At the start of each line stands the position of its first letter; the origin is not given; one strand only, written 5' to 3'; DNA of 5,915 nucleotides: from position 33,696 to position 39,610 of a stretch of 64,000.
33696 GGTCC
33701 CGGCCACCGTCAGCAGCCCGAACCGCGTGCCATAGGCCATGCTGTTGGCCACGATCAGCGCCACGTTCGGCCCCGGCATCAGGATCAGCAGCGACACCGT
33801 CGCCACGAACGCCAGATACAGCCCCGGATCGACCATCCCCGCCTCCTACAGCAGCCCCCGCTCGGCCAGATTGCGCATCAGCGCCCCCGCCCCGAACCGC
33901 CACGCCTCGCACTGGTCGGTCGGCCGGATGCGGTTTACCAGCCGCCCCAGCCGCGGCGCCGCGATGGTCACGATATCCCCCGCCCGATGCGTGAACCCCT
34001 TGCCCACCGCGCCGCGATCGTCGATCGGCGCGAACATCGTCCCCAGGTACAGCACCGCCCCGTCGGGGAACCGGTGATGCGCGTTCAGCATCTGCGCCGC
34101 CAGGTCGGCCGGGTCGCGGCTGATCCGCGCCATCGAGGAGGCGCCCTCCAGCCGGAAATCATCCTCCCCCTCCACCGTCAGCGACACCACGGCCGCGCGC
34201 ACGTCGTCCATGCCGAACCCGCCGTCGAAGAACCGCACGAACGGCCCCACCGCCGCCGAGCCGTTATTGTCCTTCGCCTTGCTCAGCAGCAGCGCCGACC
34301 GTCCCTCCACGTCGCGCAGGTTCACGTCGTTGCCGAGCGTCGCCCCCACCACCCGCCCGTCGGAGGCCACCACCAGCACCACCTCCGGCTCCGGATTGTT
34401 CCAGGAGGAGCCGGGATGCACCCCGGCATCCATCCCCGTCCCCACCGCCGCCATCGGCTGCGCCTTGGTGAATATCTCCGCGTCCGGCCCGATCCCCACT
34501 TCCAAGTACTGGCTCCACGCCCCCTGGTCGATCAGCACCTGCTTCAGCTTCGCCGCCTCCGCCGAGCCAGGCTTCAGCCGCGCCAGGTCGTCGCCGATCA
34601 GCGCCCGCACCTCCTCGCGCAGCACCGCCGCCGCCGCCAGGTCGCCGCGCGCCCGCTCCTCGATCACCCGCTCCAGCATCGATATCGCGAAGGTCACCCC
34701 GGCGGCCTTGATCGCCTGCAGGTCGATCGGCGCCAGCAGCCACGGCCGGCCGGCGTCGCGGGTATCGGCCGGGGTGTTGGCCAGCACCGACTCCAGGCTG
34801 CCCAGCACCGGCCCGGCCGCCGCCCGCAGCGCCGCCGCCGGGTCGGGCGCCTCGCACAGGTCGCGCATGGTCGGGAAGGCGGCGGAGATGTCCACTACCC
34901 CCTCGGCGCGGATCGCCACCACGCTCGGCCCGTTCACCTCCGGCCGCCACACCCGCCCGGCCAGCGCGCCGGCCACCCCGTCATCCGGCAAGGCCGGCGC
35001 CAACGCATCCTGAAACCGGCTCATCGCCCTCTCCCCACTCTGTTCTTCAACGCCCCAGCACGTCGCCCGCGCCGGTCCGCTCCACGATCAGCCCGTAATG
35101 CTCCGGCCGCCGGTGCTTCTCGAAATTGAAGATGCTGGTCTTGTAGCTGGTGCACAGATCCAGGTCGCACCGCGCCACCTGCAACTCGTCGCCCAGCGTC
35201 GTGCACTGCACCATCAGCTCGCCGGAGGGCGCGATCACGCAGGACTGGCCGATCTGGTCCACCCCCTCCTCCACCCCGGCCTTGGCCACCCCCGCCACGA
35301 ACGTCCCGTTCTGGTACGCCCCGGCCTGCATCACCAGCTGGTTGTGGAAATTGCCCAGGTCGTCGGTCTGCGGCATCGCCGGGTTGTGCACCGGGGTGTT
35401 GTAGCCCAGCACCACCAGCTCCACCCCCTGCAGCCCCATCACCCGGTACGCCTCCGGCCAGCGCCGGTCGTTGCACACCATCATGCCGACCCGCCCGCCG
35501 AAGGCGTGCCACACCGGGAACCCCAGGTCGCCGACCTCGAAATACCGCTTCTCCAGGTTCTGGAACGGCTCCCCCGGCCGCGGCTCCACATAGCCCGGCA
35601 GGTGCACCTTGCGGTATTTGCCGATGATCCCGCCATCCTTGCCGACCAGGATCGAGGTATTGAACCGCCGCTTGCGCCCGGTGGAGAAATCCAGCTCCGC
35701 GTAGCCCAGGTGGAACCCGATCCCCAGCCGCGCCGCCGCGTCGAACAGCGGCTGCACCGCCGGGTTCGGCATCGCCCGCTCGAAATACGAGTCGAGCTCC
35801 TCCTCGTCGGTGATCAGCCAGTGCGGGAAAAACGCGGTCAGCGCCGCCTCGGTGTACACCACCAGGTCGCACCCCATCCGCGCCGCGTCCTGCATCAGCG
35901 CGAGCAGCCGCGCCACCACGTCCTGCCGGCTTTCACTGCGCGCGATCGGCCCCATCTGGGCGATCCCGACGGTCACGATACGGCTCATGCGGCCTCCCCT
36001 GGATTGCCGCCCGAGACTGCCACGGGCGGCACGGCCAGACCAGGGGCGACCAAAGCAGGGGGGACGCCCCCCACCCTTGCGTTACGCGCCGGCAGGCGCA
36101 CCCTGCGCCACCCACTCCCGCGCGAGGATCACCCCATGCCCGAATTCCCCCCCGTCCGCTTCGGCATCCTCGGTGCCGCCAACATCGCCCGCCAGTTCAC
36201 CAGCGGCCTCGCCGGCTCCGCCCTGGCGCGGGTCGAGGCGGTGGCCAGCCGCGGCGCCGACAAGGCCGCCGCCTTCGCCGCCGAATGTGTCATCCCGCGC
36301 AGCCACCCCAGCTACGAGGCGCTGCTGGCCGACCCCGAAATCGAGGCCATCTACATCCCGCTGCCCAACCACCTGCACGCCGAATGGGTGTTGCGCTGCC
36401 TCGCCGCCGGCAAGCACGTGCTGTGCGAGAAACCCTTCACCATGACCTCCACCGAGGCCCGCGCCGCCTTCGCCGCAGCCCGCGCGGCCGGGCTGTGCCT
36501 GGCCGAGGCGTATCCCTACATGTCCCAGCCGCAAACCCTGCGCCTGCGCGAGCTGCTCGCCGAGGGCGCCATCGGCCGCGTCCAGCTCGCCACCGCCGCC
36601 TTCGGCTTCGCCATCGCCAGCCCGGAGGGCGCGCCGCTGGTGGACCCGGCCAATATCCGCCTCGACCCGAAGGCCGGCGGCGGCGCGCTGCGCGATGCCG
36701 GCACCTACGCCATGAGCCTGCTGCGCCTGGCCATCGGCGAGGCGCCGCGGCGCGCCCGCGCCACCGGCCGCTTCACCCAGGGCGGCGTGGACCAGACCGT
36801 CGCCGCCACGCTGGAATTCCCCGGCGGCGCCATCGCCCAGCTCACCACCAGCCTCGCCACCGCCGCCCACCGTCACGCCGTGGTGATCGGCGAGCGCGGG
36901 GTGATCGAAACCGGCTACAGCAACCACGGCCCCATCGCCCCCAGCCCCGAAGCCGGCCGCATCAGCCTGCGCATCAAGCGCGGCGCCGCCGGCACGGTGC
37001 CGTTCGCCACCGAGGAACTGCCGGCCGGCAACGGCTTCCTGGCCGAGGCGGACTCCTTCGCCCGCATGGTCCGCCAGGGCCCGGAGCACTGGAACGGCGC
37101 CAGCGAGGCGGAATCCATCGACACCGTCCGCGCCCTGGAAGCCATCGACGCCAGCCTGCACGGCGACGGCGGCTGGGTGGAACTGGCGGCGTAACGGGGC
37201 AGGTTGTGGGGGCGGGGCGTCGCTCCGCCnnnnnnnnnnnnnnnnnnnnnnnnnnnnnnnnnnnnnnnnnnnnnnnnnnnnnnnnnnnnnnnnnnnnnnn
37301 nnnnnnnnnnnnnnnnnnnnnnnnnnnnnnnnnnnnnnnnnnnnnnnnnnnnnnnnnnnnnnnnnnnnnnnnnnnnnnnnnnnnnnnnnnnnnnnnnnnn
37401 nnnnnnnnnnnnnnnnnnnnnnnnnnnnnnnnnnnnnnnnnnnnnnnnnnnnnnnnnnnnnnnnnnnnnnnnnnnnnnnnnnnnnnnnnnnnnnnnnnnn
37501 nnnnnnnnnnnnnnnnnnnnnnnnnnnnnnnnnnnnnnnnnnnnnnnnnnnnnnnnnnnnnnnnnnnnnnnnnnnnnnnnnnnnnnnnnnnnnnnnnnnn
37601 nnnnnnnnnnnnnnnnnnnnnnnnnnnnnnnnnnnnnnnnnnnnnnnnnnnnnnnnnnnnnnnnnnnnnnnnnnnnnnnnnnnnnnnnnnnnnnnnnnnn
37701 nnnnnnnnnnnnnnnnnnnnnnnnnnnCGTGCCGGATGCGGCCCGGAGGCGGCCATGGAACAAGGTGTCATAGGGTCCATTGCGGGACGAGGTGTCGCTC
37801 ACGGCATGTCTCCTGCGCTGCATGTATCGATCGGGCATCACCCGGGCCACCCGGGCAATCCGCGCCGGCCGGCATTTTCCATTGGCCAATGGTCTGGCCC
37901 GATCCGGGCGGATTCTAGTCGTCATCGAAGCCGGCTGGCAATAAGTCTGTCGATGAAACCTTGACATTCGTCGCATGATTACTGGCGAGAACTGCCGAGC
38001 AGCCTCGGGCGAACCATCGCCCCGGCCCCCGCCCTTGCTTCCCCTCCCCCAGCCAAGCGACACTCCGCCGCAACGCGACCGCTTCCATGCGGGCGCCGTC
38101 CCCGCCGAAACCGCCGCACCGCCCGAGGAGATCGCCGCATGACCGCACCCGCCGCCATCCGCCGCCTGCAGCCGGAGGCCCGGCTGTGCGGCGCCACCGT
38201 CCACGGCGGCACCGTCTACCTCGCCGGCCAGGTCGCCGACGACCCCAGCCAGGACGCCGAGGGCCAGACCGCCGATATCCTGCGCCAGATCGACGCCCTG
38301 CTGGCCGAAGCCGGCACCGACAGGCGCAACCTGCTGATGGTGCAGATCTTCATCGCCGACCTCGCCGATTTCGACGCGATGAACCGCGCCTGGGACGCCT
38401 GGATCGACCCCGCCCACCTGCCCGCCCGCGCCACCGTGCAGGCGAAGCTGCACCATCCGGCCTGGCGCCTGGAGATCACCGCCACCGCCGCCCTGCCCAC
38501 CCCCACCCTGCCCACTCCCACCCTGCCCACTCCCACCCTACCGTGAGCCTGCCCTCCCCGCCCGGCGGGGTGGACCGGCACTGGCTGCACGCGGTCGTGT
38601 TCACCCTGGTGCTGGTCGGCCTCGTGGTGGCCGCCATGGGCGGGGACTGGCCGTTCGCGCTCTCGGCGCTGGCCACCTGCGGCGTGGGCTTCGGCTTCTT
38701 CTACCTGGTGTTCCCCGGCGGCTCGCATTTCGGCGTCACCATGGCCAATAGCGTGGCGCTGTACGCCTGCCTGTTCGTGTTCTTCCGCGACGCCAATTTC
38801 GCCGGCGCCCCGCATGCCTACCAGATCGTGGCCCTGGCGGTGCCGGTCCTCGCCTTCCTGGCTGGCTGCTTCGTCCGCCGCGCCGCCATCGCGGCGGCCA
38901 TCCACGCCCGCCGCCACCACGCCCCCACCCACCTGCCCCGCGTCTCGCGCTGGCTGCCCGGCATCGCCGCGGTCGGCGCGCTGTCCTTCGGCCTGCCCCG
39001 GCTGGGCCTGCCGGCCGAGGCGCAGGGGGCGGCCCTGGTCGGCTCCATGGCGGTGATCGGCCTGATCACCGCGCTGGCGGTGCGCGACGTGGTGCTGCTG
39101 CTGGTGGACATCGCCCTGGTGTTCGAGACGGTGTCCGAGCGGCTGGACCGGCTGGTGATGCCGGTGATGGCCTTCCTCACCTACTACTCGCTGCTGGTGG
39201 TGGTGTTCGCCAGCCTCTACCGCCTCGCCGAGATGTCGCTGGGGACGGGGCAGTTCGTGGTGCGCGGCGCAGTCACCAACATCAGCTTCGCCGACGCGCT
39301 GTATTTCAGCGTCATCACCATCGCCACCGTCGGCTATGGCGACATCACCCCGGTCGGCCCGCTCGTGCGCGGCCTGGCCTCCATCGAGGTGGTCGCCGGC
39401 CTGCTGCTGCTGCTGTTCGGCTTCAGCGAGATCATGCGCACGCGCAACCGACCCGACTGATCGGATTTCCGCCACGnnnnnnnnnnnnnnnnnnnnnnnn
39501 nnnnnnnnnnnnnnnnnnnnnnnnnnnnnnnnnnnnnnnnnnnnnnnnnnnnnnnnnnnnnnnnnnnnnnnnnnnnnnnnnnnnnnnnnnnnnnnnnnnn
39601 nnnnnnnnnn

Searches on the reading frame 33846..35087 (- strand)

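Call 72: search_protein_families(library=pfam, proteins=[window:33846-35087:-], max_evalue=0.00001)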
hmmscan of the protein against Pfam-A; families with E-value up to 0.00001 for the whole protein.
window:33846-35087:- (413 aa): 1 family
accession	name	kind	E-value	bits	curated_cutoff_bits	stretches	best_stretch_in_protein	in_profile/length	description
PF01557.24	FAA_hydrolase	-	1.3e-06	28.6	23.9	1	246-387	84-213/214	Fumarylacetoacetate (FAA) hydrolase C-terminal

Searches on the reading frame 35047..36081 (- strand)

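Call 72: search_protein_families(library=pfam, proteins=[window:35047-36081:-], max_evalue=0.00001)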
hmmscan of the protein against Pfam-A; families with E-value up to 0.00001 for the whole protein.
window:35047-36081:- (344 aa): 1 family
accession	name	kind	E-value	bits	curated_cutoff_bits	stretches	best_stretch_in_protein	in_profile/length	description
PF00795.27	CN_hydrolase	-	1.3e-50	172.5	23.2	1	37-314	1-255/256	Carbon-nitrogen hydrolase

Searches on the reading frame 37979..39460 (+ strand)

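Call 9: search_protein_families(library=pfam, proteins=[window:37979-39460:+], max_evalue=0.01)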
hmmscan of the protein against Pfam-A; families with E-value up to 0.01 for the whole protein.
window:37979-39460:+ (493 aa): 1 family
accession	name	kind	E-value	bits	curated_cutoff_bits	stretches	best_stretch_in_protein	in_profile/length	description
PF07885.22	Ion_trans_2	-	1.2e-12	48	22.5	1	406-486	5-74/79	Ion channel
